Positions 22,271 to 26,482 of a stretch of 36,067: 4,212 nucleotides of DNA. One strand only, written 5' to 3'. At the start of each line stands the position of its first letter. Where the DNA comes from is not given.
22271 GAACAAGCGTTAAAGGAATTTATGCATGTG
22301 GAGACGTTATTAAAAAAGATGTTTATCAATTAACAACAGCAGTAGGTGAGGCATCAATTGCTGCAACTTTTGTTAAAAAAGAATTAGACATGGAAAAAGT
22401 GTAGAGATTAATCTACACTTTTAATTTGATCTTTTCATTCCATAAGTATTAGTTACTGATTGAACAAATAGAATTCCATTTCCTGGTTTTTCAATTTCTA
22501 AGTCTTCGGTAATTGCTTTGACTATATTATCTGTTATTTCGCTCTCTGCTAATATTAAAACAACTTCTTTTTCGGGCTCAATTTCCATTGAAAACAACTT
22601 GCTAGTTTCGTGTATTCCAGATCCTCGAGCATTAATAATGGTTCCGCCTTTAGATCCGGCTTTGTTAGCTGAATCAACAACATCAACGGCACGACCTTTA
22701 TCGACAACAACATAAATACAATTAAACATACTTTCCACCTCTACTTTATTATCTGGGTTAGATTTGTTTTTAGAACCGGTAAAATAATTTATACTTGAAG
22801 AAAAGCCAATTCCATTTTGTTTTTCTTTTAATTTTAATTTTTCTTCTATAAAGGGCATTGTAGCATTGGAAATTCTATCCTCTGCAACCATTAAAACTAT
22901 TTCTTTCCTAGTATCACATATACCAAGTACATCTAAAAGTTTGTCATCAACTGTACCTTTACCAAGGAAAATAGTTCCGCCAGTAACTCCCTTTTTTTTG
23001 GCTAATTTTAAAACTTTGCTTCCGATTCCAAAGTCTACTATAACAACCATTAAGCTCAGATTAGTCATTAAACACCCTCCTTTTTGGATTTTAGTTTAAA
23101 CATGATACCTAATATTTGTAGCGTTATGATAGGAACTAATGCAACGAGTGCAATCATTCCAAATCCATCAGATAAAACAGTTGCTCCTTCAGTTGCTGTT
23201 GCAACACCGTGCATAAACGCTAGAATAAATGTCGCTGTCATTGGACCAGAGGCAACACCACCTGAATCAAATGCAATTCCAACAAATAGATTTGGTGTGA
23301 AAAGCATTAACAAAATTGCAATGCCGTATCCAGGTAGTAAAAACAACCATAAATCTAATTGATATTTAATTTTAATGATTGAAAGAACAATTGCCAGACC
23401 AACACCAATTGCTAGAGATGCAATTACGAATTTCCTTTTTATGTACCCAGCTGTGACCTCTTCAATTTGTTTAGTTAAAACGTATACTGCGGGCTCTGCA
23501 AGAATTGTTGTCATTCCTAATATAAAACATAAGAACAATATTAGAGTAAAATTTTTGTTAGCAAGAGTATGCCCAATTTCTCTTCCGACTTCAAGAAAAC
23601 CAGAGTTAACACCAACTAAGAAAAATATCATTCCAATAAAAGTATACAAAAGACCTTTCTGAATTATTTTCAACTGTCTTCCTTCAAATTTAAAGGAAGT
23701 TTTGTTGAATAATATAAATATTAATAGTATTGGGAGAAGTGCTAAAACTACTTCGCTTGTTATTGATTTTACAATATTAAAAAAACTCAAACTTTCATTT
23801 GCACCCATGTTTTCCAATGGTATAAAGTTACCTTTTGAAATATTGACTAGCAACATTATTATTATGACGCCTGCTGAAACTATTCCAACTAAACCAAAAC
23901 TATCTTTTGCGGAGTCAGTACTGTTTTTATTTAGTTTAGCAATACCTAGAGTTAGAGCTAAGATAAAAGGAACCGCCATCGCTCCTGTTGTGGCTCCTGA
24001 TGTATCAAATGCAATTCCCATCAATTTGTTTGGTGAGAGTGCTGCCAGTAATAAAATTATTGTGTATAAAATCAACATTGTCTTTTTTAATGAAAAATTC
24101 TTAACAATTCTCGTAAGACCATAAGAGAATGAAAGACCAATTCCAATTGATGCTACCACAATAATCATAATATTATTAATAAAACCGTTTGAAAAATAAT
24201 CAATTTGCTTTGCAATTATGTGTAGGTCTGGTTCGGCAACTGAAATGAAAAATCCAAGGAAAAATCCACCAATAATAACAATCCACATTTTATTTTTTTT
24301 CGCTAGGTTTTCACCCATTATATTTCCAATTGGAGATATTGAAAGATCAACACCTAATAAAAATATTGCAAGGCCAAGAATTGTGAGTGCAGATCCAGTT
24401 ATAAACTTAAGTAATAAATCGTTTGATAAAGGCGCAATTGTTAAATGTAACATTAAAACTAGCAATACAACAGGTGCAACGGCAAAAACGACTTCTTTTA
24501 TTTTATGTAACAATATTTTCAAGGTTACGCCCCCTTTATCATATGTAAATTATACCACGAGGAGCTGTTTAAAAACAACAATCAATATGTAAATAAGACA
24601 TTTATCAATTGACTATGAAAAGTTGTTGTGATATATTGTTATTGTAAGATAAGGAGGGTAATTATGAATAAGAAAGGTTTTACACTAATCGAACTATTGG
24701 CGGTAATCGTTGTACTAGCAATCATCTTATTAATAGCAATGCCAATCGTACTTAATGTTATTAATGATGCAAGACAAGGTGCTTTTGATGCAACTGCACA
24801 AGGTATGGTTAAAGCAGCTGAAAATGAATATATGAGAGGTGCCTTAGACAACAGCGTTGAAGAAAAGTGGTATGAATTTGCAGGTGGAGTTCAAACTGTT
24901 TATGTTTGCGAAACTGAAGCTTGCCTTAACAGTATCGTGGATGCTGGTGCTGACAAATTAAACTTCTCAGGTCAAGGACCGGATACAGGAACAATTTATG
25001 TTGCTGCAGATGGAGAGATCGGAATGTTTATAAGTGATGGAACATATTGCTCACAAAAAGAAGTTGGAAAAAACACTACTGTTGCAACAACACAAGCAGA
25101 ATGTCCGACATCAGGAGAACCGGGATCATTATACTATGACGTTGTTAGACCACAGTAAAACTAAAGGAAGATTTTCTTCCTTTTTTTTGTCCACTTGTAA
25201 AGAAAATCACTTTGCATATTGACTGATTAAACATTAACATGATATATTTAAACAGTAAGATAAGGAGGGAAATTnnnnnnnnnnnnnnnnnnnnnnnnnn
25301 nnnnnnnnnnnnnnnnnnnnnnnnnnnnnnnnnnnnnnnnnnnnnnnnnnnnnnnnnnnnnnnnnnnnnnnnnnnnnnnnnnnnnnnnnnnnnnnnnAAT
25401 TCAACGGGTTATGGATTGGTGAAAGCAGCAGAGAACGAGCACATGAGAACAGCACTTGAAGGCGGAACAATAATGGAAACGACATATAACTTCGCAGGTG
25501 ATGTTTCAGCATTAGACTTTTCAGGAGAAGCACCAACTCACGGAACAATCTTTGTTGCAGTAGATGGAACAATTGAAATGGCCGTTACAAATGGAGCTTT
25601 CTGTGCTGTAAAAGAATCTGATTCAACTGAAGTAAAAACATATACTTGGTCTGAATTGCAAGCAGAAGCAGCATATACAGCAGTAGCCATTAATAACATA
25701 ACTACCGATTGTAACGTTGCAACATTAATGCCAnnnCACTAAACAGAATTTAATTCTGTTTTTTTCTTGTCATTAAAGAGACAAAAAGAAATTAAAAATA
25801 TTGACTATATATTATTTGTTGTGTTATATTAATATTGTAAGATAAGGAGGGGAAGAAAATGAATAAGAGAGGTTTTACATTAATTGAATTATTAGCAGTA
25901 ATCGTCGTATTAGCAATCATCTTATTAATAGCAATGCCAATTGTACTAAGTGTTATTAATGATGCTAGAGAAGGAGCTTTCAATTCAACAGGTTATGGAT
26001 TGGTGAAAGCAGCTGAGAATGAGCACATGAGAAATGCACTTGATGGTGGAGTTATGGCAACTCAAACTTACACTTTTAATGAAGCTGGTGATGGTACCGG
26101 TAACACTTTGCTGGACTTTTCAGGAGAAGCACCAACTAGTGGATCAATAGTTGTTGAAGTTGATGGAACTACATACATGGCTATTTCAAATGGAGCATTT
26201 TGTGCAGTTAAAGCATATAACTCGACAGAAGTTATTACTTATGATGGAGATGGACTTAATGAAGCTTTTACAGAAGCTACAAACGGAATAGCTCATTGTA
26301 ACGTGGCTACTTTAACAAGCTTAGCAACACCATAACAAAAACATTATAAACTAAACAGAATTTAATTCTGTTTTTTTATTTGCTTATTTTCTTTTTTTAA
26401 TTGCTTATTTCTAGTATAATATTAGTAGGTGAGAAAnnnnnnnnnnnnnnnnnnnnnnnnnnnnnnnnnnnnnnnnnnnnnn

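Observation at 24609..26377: Three tandem, individually promoted and terminated pilin paralogs with homogenised 5' ends and divergent heads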

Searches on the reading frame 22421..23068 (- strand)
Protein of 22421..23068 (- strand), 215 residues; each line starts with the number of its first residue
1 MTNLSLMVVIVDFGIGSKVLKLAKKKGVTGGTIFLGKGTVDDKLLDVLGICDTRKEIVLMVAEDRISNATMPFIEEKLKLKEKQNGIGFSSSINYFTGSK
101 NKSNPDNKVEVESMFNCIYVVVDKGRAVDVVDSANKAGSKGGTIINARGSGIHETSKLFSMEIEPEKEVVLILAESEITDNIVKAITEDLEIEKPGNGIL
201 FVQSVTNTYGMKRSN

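Call 8: search_protein_families(library=pfam, proteins=[window:22421-23068:-], max_evalue=0.01)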
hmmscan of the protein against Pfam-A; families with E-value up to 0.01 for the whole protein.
window:22421-23068:- (215 aa): 1 family
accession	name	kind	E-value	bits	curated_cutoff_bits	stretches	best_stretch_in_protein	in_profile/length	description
PF00543.27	P-II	-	2.5e-09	37.8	25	1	118-211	4-98/102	Nitrogen regulatory protein P-II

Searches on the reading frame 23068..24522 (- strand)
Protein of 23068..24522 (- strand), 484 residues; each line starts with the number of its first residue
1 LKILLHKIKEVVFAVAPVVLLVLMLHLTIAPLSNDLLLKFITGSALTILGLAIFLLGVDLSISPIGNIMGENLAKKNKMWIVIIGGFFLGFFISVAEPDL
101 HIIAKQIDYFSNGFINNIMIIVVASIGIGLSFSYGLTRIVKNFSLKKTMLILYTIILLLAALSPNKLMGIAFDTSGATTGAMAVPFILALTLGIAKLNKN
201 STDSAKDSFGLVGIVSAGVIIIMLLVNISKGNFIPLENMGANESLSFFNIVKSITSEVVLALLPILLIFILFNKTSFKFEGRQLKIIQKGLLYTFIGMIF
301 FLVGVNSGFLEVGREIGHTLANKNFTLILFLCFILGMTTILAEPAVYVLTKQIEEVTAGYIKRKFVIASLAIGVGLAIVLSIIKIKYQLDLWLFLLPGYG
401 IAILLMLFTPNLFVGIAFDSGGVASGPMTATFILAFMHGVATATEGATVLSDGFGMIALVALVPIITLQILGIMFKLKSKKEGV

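Call 8: search_protein_families(library=pfam, proteins=[window:23068-24522:-], max_evalue=0.01)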
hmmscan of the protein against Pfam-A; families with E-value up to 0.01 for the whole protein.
window:23068-24522:- (484 aa): 1 family
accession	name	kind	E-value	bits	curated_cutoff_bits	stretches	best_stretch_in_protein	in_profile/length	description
PF07556.16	DUF1538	-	1.8e-127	423.2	22.6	2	265-474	1-211/211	Protein of unknown function (DUF1538)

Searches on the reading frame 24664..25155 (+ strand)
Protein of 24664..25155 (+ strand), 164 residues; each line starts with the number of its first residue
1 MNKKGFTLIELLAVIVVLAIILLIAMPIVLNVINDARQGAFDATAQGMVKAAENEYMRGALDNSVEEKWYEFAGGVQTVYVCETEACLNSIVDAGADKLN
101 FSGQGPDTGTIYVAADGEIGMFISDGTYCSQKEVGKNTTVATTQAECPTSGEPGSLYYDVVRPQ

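Call 8: search_protein_families(library=pfam, proteins=[window:24664-25155:+], max_evalue=0.01)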
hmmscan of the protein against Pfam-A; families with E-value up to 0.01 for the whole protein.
window:24664-25155:+ (164 aa): 1 family
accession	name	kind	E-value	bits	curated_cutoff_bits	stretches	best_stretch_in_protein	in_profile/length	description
PF07963.17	N_methyl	-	1.1e-07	31.6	21.2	1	2-26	3-27/27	Prokaryotic N-terminal methylation motif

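Call 9: search_protein_families(library=ncbifam, proteins=[window:24664-25155:+], max_evalue=0.1)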
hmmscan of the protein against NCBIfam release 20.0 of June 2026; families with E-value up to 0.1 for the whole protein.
window:24664-25155:+ (164 aa): 16 families
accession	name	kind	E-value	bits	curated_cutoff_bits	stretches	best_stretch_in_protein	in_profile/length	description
TIGR02532.1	IV_pilin_GFxxxE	domain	4.9e-08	32.5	16.3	1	3-26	1-24/24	prepilin-type N-terminal cleavage/methylation domain-containing protein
NF040999.1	pilin_ComGC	equivalog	5.2e-07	29.8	75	1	3-53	1-47/84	competence type IV pilus major pilin ComGC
TIGR01710.1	typeII_sec_gspG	equivalog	1.5e-05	25.1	88.85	1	4-52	1-49/134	type II secretion system major pseudopilin GspG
NF041013.1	T4P_ComGE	equivalog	0.0001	22.3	49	1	2-66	2-66/83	competence type IV pilus minor pilin ComGE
NF038304.1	EPS_HpsC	equivalog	0.00011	21.9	200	1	2-62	19-78/318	hormogonium polysaccharide secretion pseudopilin HpsC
TIGR02596.1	TIGR02596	subfamily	0.0003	20.9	70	1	6-39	1-34/196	Verru_Chthon cassette protein D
NF040982.1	ComGD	equivalog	0.0005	20.5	70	1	3-33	1-31/139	competence type IV pilus minor pilin ComGD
NF007862.0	PRK10574.1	equivalog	0.00067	19.8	138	1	2-36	3-37/145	prepilin peptidase-dependent pilin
NF041002.1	pilin_ComGF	equivalog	0.00097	19.4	80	1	3-33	1-31/139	competence type IV pilus minor pilin ComGF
TIGR02599.1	TIGR02599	subfamily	0.0016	17.8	256.5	1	5-36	1-32/361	Verru_Chthon cassette protein C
TIGR02523.1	type_IV_pilV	equivalog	0.0021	18.6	52.2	1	4-50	2-48/139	type IV pilus modification protein PilV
TIGR01708.2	typeII_sec_gspH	equivalog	0.0022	18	80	1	4-49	2-44/169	type II secretion system minor pseudopilin GspH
NF038303.1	EPS_HpsB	equivalog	0.0085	16.1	150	1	3-29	2-28/211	hormogonium polysaccharide secretion pseudopilin HpsB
NF041775.1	typeIV_PilA_Myxo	equivalog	0.015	15.3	400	1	3-39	10-46/214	type IV pilin protein PilA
NF034186.3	PRK14891.1-1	equivalog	0.015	15.2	73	1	106-136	13-43/51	50S ribosomal protein L24e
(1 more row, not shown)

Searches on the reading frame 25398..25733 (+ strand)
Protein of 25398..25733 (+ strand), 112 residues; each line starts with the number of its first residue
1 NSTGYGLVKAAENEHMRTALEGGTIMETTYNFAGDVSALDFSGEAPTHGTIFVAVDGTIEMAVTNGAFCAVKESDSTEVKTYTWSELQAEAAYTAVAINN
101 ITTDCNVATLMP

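Call 81: search_protein_representatives(protein=window:25398-25733:+)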
Query: 112 residues. Proteins with E-value up to 0.001 (for the whole library): 97; up to 1e-10: 2; up to 1e-30: 0. The best 97 are listed.
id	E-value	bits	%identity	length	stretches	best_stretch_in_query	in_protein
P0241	1.5e-11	60.8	43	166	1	1-105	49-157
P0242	3.4e-11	59.6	46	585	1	3-100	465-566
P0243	1.5e-10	57.6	39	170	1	2-98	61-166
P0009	5.4e-10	55.8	45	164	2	36-81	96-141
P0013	5.9e-10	55.7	48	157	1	2-96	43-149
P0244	2.4e-08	50.5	31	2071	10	61-110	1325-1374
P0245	3.3e-08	50.0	33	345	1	2-80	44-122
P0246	4.0e-08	49.8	42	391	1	3-86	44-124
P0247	4.7e-08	49.6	42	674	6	6-50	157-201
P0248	7.3e-08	48.9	39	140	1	3-82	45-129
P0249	1.2e-07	48.3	43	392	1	2-81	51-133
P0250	1.6e-07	47.8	45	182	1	3-78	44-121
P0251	2.1e-07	47.5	33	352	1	3-85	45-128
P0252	2.1e-07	47.5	26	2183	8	12-77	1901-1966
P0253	2.1e-07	47.5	39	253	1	3-85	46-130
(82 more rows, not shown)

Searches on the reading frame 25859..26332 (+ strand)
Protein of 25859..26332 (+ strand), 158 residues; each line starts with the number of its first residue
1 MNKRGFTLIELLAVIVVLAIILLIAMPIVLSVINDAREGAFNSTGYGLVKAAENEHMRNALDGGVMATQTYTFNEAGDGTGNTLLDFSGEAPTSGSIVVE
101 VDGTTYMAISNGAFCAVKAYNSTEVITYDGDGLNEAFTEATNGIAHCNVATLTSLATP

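Call 8: search_protein_families(library=pfam, proteins=[window:25859-26332:+], max_evalue=0.01)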
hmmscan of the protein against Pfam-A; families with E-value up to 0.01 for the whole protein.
window:25859-26332:+ (158 aa): 1 family
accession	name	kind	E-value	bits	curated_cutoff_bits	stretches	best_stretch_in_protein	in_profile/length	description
PF07963.17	N_methyl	-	6.6e-08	32.3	21.2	1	2-26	3-27/27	Prokaryotic N-terminal methylation motif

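Call 9: search_protein_families(library=ncbifam, proteins=[window:25859-26332:+], max_evalue=0.1)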
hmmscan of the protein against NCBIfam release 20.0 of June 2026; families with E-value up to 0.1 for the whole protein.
window:25859-26332:+ (158 aa): 13 families
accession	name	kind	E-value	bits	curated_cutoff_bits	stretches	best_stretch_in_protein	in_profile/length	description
TIGR02532.1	IV_pilin_GFxxxE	domain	2.4e-08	33.4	16.3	1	3-26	1-24/24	prepilin-type N-terminal cleavage/methylation domain-containing protein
NF040999.1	pilin_ComGC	equivalog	6.7e-06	26.2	75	1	4-30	2-28/84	competence type IV pilus major pilin ComGC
TIGR01710.1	typeII_sec_gspG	equivalog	5.2e-05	23.3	88.85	1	4-43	1-40/134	type II secretion system major pseudopilin GspG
NF040982.1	ComGD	equivalog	0.0004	20.8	70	1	3-38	1-36/139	competence type IV pilus minor pilin ComGD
NF007862.0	PRK10574.1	equivalog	0.00077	19.6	138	1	2-33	3-34/145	prepilin peptidase-dependent pilin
NF041002.1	pilin_ComGF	equivalog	0.0011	19.1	80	1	4-35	2-33/139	competence type IV pilus minor pilin ComGF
TIGR02599.1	TIGR02599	subfamily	0.0013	18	256.5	1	5-46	1-42/361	Verru_Chthon cassette protein C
TIGR01708.2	typeII_sec_gspH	equivalog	0.0016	18.5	80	1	4-33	2-28/169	type II secretion system minor pseudopilin GspH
NF041013.1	T4P_ComGE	equivalog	0.0036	17.4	49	1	2-40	2-40/83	competence type IV pilus minor pilin ComGE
NF038304.1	EPS_HpsC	equivalog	0.0085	15.7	200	1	2-40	19-57/318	hormogonium polysaccharide secretion pseudopilin HpsC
TIGR02596.1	TIGR02596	subfamily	0.016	15.3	70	1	6-35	1-30/196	Verru_Chthon cassette protein D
NF051896.1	tapirin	equivalog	0.038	12.3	600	1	2-53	16-68/660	cellulose-binding protein tapirin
NF007800.0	PRK10506.1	equivalog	0.055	13.3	158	0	2-23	7-28/163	prepilin peptidase-dependent protein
